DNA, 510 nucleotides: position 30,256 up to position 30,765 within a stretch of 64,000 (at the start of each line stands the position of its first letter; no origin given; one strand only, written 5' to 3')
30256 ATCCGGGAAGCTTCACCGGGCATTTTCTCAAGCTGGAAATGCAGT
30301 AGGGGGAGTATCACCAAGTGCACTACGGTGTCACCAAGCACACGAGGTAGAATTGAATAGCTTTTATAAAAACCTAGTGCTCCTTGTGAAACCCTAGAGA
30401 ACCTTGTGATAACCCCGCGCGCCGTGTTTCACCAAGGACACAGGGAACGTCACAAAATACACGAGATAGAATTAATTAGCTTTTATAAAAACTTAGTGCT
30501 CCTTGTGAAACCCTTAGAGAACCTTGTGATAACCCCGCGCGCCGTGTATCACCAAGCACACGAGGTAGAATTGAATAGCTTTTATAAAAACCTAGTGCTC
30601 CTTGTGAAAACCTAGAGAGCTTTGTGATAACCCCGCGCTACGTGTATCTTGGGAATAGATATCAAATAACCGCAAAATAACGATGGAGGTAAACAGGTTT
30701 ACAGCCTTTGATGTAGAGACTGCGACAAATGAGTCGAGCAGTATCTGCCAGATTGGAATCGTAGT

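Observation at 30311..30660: Three-plus copies of a 98-119-nt tandem repeat filling the uvrA–exonuclease intergenic region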

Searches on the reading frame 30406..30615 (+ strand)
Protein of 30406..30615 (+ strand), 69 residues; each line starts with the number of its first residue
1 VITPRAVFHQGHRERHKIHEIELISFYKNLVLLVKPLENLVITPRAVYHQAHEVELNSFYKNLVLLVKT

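Call 10: search_protein_families(library=pfam, proteins=[window:30406-30615:+])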
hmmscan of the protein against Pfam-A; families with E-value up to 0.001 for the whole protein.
window:30406-30615:+ (69 aa): 0 families

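Call 56: find_homologous_proteins(query=window:30406-30612:+, max_evalue=0.001)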
Query window:30406-30612:+: 2 candidates shared short words with the query, none scored E <= 0.001.
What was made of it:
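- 30406..30615 (+): Repeat-derived 69-aa ORF, judged not to be a gene. No Pfam family (call 10) and no homologue (call 56).
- Tried and rejected: The protein search with the repeat-derived ORF, used as a way to find copies in Logan assemblies, gave no hit (call 56).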
